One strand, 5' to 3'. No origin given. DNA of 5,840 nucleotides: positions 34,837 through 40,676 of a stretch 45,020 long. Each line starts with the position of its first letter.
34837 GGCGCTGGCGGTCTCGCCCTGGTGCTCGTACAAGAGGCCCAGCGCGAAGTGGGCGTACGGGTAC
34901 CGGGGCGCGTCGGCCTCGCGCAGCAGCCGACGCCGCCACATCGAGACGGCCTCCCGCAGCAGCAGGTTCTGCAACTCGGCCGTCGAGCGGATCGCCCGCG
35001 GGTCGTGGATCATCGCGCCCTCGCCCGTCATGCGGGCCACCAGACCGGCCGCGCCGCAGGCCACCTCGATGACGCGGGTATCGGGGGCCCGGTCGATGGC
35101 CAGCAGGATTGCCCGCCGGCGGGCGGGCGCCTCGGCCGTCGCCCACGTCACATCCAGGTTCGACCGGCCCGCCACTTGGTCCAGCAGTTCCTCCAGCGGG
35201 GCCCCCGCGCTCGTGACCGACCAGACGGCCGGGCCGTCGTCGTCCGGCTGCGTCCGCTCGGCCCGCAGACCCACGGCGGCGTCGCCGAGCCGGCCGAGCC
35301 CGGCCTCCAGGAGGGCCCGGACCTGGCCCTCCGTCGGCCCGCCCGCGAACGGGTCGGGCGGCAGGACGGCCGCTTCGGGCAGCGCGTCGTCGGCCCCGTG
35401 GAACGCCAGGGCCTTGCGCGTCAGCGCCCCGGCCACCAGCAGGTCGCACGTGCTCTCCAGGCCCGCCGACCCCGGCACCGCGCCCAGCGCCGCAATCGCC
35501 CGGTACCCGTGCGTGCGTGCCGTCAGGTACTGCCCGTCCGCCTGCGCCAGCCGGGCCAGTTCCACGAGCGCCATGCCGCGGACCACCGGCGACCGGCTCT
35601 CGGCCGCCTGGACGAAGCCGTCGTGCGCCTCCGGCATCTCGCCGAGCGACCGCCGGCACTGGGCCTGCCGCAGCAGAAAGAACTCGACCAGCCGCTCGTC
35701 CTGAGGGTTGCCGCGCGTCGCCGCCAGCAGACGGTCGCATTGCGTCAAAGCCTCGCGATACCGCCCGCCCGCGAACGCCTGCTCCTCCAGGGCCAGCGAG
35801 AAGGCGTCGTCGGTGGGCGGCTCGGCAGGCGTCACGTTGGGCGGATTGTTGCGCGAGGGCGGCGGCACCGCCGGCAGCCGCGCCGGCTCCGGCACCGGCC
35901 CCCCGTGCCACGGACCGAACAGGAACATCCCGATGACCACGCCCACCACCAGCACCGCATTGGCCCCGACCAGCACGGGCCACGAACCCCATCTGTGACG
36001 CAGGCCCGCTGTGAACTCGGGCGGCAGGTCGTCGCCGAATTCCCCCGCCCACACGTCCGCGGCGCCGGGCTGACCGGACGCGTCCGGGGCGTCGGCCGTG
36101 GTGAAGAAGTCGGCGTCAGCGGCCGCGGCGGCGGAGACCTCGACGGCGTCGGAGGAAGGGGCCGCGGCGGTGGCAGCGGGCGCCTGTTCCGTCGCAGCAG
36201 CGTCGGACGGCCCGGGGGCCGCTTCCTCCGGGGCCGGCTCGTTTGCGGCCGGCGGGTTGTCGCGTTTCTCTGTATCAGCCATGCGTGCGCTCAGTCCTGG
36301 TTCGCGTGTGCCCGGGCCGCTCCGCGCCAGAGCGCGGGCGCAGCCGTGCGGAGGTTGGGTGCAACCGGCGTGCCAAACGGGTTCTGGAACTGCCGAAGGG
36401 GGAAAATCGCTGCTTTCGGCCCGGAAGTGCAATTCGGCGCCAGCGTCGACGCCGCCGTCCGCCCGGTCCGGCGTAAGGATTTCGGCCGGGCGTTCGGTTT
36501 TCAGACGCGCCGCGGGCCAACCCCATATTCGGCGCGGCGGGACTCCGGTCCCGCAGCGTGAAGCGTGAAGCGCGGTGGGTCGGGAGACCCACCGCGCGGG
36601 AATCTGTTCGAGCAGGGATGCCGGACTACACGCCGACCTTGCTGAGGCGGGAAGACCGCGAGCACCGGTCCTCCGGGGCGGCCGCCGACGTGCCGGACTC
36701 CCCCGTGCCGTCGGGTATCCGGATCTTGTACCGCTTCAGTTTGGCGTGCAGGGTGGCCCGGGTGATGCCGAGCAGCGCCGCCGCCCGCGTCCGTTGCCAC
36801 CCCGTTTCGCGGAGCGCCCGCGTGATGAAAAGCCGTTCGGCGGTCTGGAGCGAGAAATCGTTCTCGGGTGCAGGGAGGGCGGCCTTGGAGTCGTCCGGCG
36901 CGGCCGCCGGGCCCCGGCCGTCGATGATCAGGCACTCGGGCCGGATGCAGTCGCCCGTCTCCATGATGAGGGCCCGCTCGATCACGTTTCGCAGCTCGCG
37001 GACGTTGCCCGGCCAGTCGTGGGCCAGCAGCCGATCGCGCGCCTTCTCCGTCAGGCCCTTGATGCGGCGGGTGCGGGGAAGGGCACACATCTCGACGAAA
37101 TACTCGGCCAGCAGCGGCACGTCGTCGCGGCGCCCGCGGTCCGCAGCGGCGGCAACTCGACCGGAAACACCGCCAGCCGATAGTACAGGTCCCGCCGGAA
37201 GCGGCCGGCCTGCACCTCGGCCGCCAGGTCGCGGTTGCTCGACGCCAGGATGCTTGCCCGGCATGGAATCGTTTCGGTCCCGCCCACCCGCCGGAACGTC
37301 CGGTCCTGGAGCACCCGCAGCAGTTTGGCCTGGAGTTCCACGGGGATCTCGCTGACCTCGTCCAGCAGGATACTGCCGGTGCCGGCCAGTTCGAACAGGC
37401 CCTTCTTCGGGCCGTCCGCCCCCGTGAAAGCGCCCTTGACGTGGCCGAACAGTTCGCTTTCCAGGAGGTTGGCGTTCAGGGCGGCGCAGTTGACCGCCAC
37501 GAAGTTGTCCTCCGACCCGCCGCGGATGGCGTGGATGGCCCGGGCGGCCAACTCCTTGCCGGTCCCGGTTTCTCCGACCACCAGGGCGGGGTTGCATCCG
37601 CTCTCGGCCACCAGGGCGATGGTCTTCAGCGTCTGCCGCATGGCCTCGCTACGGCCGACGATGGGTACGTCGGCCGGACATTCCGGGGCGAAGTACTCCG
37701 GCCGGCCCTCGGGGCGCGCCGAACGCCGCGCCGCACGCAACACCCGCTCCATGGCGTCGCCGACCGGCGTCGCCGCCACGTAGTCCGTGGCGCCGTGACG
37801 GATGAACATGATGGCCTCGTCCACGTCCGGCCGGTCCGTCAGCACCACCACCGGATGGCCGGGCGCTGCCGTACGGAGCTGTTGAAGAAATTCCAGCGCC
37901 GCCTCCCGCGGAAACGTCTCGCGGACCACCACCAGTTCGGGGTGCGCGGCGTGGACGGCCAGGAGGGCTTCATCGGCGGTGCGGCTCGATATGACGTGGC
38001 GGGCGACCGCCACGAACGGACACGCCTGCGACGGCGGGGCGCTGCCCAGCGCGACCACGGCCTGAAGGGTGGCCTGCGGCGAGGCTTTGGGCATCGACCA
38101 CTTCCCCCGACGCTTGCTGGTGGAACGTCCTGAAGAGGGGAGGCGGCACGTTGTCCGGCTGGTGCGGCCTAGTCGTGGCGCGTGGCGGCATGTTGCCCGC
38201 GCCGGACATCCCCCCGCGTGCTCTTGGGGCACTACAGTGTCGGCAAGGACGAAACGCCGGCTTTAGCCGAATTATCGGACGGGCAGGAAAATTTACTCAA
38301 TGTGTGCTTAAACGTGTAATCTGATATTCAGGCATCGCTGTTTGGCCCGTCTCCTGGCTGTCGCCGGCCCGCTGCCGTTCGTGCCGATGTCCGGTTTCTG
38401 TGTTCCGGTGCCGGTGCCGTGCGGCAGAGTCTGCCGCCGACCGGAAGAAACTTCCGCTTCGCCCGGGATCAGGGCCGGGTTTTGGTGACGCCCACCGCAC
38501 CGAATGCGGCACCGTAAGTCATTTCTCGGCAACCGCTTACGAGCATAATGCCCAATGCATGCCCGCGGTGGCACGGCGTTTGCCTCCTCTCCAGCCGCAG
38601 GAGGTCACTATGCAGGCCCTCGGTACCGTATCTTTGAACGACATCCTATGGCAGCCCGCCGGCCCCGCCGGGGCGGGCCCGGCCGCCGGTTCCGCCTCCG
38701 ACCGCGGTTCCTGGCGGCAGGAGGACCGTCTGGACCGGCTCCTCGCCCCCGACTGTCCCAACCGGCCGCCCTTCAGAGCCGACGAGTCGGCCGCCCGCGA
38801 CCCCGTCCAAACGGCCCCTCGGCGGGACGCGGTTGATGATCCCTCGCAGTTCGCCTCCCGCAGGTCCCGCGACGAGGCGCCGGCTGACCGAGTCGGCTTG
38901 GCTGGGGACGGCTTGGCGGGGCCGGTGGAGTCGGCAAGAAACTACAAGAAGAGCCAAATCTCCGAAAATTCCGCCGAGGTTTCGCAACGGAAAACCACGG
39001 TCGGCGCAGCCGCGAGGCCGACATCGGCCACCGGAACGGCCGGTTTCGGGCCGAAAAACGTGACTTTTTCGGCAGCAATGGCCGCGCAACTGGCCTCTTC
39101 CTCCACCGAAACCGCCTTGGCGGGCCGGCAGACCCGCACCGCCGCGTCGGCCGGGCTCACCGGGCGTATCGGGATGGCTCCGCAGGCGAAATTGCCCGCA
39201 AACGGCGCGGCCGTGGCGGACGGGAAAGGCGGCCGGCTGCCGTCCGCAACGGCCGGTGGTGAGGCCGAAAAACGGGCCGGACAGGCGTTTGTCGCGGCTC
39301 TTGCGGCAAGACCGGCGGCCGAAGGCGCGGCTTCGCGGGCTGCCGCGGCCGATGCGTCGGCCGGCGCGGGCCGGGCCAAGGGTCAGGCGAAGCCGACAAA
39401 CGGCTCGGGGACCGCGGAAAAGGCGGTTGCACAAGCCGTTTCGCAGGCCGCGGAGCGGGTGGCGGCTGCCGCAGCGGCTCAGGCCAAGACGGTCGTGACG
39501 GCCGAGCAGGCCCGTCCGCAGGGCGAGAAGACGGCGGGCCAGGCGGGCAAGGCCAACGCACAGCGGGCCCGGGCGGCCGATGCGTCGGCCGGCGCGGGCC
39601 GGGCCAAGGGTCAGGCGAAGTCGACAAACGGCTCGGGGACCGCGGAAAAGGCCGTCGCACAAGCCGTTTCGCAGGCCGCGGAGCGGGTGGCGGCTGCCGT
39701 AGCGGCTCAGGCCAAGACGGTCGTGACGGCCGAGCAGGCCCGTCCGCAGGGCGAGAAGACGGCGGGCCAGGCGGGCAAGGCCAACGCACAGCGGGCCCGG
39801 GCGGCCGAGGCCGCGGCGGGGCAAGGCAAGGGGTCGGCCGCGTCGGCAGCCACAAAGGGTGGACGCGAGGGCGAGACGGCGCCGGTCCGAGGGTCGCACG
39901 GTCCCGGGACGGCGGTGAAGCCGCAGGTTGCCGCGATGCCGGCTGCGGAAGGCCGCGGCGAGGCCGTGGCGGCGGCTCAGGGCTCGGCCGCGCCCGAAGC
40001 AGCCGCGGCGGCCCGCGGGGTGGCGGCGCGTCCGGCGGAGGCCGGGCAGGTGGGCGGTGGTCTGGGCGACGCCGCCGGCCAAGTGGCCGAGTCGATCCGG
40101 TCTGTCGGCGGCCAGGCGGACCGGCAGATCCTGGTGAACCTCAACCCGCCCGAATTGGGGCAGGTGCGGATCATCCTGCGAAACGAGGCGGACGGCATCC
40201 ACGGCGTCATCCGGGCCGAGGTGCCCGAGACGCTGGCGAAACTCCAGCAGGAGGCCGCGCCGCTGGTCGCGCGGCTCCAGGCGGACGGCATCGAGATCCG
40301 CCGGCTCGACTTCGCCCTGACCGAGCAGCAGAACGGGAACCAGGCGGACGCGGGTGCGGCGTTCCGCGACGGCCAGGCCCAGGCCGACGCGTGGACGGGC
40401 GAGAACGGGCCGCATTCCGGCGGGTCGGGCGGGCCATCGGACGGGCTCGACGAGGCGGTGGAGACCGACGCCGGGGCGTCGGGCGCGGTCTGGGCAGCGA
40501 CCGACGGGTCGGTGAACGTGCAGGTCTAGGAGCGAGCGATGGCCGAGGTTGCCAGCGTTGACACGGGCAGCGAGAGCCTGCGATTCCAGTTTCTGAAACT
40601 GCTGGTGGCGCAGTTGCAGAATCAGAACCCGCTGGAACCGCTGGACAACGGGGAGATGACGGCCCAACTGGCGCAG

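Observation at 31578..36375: Sigma-54 flgB operon opens with a TM-anchored 834-aa TPR protein, a secreted TPR protein and a kinase-less NtrC-type regulator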

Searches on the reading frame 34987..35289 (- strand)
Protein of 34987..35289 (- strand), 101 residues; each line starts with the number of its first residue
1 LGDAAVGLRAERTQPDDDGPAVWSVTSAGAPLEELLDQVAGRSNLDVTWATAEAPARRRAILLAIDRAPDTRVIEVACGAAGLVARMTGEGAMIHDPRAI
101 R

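Call 31: search_solved_structures(query=A3, max_evalue=10, show_alignments=2)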
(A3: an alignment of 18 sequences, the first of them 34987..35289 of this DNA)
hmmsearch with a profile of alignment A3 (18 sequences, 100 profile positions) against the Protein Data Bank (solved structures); distinct sequences matched with E-value up to 10: 2.
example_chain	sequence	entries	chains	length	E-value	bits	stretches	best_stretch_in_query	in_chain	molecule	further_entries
2oyo_A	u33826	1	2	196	0.71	12.8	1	21-71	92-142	Uncharacterized peroxidase-related protein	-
7qap_A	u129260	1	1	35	1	12.3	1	73-98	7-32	Serine/threonine-protein phosphatase PGAM5, mitochondrial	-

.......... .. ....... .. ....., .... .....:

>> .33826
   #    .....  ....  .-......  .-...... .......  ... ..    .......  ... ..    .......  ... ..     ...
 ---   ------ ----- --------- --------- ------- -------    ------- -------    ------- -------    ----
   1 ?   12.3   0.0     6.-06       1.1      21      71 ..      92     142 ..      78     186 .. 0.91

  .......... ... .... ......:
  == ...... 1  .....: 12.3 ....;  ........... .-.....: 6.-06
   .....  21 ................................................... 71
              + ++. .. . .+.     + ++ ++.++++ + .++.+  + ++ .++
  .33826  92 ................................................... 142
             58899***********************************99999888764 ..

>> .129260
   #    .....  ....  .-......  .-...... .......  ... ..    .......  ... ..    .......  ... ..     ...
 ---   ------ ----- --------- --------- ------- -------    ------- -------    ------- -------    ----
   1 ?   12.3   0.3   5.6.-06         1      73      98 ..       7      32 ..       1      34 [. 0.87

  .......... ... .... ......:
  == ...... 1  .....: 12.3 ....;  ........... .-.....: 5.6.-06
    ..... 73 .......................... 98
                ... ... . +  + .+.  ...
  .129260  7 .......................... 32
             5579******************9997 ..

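Call 32: search_protein_families(library=pfam, alignment_id=A3, max_evalue=10)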
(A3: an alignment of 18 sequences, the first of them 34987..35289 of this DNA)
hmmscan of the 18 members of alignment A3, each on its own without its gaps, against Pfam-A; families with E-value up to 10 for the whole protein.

A. member 1, window:34987-35289:- (101 aa): 1 family
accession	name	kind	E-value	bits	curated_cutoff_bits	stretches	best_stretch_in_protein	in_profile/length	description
PF10671.14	TcpQ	-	0.14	12.7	27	1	22-52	2-31/80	Toxin co-regulated pilus biosynthesis protein Q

B. families by the number of members that match (of 18 scanned): 6 families
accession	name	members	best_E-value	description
PF10671.14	TcpQ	5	0.074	Toxin co-regulated pilus biosynthesis protein Q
PF24367.1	DUF7523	1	0.065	Family of unknown function (DUF7523)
PF18339.7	Tudor_1_RapA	1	0.076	RapA N-terminal Tudor like domain 1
PF17393.7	DUF5402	1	0.091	Family of unknown function (DUF5402)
PF22461.2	SLBB_2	1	0.13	SLBB domain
PF07660.19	STN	1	0.17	Secretin and TonB N terminus short domain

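Call 39: predict_structure(alignment_id=A3)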
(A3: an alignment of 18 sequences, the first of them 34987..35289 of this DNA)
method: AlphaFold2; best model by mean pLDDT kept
length: 101 residues; sequences in the alignment: 18
mean_pLDDT: 52.3   pTM: 0.30
mean pLDDT of the five models: 52.3, 49.0, 48.1, 46.9, 46.4
residues with pLDDT >= 90: 0; 70-90: 5; 50-70: 56; < 50: 40
segments of 3 or more residues with pLDDT < 50: 1-6, 43-50, 59-66, 85-101
pLDDT, mean of each block of 10 residues (from residue 1): 44 69 55 57 48 51 50 59 48 42 40
secondary structure, 60 per line:
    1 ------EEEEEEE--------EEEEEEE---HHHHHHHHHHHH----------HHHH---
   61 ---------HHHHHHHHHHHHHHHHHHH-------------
elements in order: E7-13 E22-28 H32-43 H54-57 H70-88

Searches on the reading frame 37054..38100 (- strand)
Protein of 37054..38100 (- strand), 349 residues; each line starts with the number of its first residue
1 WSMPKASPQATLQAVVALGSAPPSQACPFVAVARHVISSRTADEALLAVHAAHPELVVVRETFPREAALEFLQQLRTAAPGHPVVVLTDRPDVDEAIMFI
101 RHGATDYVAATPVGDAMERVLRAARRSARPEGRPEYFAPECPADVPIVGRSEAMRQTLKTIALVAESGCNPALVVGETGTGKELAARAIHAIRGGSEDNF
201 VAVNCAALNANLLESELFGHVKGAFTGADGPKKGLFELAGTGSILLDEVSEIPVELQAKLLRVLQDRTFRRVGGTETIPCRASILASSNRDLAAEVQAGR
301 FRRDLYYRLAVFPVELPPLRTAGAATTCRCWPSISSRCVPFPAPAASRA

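Call 3: search_protein_families(library=pfam, proteins=[window:37054-38100:-], max_evalue=0.1)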
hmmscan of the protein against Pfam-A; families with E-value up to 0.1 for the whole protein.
window:37054-38100:- (349 aa): 11 families
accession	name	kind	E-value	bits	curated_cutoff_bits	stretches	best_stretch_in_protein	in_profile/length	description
PF00158.32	Sigma54_activat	-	2.7e-60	203.3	20.2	1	147-314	1-167/168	Sigma-54 interaction domain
PF14532.12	Sigma54_activ_2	-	1.3e-15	58.2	25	1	148-319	1-138/138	Sigma-54 interaction domain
PF07728.20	AAA_5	-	1.3e-06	28.9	22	1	173-290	3-123/139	AAA domain (dynein-related subfamily)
PF00072.30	Response_reg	-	1.4e-05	25.6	30.2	1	39-108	28-97/111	Response regulator receiver domain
PF01078.27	Mg_chelatase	-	0.00013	21.9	20.3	0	227-290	93-158/207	Magnesium chelatase, subunit ChlI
PF13191.12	AAA_16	-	0.00038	21.4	32.6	1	147-265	2-121/167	AAA ATPase domain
PF07724.20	AAA_2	-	0.0026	18.3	27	1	173-292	7-127/166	AAA domain (Cdc48 subfamily)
PF20030.5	bpMoxR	-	0.021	14.3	27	1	241-288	98-145/205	MoxR domain in the MoxR-vWA-beta-propeller ternary systems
PF00004.35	AAA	-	0.04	14.8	21.2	1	173-279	2-99/131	ATPase family associated with various cellular activities (AAA)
PF13245.12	AAA_19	-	0.058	14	25.1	0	237-268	88-118/134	AAA domain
PF13401.12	AAA_22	-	0.064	14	27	0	167-209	3-45/130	AAA domain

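Call 4: search_protein_families(library=ncbifam, proteins=[window:37054-38100:-], max_evalue=0.1)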
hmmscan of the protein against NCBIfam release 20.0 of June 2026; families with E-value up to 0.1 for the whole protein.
window:37054-38100:- (349 aa): 69 families (the best 25 are shown)
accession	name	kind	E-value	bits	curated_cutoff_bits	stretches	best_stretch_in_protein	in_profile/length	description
TIGR01818.1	ntrC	equivalog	3.3e-71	240.5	558.6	1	36-321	25-309/463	nitrogen regulation protein NR(I)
NF038308.1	RNA_repair_RtcR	equivalog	3.1e-68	230.9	650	1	147-321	182-359/530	RNA repair transcriptional activator RtcR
TIGR01817.1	nifA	equivalog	4.2e-68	230.4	528.85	1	145-321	196-371/534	nif-specific transcriptional activator NifA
NF003451.0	PRK05022.1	equivalog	1.5e-67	228.4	476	1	133-322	178-366/512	nitric oxide reductase transcriptional regulator NorR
NF041946.1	LuxO_transreg_Vib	equivalog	2.8e-67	227.5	800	1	40-323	27-310/463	quorum-sensing sigma-54 dependent transcriptional regulator LuxO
NF008469.0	PRK11361.1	equivalog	5.7e-67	226.4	714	1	36-321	31-318/461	acetoacetate metabolism transcriptional regulator AtoC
TIGR02915.1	PEP_resp_reg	equivalog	1.5e-65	221.8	502.6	1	36-321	23-314/445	PEP-CTERM-box response regulator transcription factor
NF007689.0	PRK10365.1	equivalog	2.3e-61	207.9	760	1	42-321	38-314/441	sigma-54-dependent response regulator transcription factor ZraR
NF011958.0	PRK15429.1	equivalog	4.7e-61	207.3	830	1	147-321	381-554/692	formate hydrogenlyase transcriptional activator FlhA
NF041552.1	TF_PrdR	equivalog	7.3e-61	206.2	795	1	147-321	269-442/577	sigma-54 dependent transcriptional regulator PrdR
NF050807.1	TransRegFlbDCaul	equivalog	9.2e-61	206.1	750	1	36-322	27-294/454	sigma-54-dependent transcriptional regulator FlbD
TIGR02329.1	propionate_PrpR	equivalog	8.7e-58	196.2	499.2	1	147-322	214-389/526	propionate catabolism operon regulatory protein PrpR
NF008176.1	PRK10923.1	equivalog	3e-57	194.3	620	1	40-321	34-313/469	nitrogen regulation protein NR(I)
NF051870.1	NAssimRespRegNtrX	equivalog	8.7e-57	193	600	1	39-320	31-309/452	nitrogen assimilation response regulator NtrX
NF011953.0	PRK15424.1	equivalog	5.4e-56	190.3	703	1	146-322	220-404/538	propionate catabolism operon regulatory protein PrpR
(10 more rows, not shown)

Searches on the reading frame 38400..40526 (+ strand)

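Call 7: search_protein_families(library=pfam, proteins=[window:38400-40526:+], max_evalue=0.001)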
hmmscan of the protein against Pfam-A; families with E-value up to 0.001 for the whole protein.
window:38400-40526:+ (709 aa): 1 family
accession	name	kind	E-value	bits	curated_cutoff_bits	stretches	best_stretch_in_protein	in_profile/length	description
PF02120.21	Flg_hook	-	9.7e-12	45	29.8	1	575-646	13-84/85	Flagellar hook-length control protein FliK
